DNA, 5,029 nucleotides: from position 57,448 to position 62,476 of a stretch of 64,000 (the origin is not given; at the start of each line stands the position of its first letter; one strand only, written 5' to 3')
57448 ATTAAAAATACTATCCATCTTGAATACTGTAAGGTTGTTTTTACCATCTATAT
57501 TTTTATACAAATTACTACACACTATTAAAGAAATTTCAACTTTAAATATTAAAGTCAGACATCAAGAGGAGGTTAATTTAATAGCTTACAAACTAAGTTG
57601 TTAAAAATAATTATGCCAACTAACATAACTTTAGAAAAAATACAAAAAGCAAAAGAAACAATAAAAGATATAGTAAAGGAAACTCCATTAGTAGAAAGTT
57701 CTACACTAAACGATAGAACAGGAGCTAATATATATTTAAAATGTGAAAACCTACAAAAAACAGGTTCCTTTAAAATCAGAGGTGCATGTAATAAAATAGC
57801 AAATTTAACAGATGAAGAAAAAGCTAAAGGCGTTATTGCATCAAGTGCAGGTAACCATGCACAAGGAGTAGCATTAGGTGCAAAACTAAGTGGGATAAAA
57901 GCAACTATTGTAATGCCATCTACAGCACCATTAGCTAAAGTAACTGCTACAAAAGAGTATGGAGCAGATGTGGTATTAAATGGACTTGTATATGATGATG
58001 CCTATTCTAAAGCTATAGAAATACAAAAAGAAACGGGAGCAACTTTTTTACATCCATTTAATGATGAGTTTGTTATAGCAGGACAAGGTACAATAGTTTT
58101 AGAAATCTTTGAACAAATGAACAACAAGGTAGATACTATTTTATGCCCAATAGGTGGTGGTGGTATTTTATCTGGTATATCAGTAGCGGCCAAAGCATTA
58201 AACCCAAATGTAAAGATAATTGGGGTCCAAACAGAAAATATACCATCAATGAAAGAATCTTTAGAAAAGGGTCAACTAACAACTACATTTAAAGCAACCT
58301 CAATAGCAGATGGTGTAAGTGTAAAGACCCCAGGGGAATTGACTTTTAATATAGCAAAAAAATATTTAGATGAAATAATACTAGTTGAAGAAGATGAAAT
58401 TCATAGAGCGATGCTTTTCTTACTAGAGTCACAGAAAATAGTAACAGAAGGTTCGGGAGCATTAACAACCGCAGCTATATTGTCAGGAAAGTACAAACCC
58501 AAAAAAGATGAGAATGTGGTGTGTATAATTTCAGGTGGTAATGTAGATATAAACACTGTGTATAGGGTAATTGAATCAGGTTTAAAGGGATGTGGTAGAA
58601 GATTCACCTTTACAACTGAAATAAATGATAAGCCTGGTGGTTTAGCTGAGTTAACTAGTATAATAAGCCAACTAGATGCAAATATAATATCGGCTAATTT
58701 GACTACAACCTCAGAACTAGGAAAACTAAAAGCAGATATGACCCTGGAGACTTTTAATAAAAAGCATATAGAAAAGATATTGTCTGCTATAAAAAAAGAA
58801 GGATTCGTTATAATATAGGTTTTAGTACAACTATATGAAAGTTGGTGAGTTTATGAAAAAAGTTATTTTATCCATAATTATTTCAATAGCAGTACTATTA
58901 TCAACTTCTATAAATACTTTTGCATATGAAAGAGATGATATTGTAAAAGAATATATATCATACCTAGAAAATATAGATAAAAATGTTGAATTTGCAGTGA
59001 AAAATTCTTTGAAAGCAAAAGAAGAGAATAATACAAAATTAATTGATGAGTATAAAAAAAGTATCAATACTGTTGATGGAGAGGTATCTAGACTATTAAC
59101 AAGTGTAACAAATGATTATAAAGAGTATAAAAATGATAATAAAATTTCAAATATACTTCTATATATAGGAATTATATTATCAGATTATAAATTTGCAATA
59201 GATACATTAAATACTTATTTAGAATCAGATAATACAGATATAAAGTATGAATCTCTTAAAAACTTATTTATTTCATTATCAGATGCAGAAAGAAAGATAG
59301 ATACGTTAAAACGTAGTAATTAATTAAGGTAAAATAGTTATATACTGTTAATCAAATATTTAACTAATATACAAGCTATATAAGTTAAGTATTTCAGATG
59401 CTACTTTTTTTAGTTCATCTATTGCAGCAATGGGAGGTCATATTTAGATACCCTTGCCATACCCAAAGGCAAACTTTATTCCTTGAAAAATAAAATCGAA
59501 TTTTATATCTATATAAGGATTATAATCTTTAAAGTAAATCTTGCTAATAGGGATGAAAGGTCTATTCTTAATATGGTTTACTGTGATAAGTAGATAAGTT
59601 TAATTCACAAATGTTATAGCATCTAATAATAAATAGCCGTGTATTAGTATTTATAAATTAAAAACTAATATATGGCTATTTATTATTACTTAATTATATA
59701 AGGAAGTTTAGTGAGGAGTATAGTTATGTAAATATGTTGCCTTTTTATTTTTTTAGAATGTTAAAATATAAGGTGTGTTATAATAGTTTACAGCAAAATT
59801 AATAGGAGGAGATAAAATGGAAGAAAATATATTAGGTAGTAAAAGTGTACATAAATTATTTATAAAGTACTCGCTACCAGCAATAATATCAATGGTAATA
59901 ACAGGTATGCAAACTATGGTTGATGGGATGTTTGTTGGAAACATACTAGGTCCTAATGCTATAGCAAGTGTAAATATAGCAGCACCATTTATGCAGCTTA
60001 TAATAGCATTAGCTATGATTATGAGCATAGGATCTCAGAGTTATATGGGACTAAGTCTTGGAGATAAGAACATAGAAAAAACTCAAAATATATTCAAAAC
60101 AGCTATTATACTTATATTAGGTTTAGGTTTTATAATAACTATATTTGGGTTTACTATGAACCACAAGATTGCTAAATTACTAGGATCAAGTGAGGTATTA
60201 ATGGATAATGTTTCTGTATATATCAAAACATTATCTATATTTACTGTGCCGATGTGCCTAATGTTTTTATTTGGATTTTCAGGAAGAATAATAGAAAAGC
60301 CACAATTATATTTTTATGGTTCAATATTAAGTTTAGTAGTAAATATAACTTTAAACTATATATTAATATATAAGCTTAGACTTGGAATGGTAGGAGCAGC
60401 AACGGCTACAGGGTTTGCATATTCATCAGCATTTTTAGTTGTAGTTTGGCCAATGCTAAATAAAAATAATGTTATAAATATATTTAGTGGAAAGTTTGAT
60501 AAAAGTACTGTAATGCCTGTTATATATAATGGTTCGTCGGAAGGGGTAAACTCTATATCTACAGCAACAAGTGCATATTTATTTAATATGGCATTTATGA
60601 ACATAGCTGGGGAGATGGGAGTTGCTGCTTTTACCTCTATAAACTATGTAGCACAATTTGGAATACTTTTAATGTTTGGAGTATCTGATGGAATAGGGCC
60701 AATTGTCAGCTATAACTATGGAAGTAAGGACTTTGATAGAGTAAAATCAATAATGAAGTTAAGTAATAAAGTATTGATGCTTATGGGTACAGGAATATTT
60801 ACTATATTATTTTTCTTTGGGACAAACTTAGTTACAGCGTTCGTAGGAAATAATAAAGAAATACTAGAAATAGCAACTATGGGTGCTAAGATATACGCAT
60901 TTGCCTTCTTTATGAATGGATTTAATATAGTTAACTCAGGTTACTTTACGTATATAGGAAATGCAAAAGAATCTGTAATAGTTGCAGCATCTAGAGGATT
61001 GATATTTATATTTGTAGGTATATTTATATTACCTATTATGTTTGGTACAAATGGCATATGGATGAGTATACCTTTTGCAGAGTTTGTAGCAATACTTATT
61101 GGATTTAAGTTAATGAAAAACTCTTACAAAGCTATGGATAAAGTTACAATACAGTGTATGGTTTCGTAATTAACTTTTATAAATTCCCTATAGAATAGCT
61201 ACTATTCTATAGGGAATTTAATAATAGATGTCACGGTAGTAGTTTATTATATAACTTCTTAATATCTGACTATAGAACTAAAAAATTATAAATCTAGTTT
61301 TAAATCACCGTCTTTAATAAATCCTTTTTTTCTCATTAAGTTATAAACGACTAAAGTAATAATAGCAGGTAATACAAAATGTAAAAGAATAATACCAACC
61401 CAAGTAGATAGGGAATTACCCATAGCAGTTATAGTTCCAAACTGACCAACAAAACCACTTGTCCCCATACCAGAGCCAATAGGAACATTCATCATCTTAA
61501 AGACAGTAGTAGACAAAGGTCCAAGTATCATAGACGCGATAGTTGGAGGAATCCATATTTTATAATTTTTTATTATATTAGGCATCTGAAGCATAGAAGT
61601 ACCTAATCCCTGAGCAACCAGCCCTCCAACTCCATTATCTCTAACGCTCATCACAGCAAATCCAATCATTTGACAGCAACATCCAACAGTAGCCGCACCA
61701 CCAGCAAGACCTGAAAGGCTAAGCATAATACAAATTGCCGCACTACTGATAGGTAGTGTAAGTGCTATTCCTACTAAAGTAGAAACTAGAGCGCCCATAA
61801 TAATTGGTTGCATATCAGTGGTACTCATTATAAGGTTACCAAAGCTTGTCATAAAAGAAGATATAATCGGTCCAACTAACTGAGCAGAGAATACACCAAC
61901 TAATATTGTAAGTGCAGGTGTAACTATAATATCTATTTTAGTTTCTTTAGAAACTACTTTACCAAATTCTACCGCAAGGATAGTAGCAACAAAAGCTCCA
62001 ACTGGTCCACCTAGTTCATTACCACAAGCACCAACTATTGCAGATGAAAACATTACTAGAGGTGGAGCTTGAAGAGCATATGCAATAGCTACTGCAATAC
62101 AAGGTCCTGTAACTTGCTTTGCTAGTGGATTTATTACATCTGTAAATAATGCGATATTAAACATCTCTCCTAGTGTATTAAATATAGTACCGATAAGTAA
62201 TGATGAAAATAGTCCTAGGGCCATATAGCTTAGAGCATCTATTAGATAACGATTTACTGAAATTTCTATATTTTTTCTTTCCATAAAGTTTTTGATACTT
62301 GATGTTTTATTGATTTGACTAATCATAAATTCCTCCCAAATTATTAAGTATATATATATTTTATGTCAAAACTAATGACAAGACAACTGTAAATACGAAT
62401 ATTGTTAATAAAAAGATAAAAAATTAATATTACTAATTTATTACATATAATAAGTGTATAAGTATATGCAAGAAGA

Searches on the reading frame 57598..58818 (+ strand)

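Call 76: search_protein_families(library=pfam, proteins=[window:57598-58818:+], max_evalue=0.0001)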
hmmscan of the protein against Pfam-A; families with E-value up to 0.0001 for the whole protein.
window:57598-58818:+ (406 aa): 4 families
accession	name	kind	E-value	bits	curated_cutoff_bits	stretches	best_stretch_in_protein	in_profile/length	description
PF00291.31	PALP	-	8e-90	301.6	35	1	23-313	2-295/295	Pyridoxal-phosphate dependent enzyme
PF13291.12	ACT_4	-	3.7e-08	34.4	27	1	339-400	10-71/80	ACT domain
PF01842.31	ACT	-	8e-08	32.4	27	1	343-401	8-64/66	ACT domain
PF22629.2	ACT_AHAS_ss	-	5.9e-05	23.6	27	0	342-402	5-63/67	AHAS small subunit-like ACT domain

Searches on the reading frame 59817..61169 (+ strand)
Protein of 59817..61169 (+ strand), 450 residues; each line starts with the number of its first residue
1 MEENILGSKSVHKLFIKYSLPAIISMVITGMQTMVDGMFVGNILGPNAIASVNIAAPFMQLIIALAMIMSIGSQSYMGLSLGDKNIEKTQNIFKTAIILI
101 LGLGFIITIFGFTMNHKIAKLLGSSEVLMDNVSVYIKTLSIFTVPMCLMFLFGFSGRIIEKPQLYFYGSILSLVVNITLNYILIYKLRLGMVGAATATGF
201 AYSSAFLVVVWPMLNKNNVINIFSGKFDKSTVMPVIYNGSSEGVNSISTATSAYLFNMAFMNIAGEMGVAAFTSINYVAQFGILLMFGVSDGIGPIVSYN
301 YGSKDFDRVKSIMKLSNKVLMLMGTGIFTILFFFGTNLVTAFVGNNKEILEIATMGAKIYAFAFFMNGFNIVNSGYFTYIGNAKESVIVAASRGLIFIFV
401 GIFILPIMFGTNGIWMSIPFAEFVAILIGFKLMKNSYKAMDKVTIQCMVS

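Call 76: search_protein_families(library=pfam, proteins=[window:59817-61169:+], max_evalue=0.0001)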
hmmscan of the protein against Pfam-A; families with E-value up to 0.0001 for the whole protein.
window:59817-61169:+ (450 aa): 1 family
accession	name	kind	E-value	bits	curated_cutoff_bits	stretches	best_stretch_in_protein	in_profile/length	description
PF01554.23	MatE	-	2.3e-37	128.6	24.9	2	21-182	1-161/161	MatE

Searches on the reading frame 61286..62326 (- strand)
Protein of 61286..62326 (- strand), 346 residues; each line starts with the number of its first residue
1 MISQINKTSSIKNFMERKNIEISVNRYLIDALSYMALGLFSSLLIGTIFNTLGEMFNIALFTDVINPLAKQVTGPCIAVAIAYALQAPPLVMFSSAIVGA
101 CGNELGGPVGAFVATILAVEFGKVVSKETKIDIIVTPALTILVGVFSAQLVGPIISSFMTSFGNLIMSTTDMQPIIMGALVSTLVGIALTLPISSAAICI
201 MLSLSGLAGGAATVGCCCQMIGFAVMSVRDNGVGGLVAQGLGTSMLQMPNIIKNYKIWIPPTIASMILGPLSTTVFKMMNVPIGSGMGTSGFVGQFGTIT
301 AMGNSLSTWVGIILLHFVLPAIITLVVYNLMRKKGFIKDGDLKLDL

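Call 76: search_protein_families(library=pfam, proteins=[window:61286-62326:-], max_evalue=0.0001)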
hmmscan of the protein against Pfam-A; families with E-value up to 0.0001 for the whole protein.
window:61286-62326:- (346 aa): 1 family
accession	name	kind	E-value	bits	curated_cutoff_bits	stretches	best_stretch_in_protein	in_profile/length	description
PF13303.11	PTS_EIIC_2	-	3.7e-91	306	28.9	1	30-344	2-327/327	Phosphotransferase system, EIIC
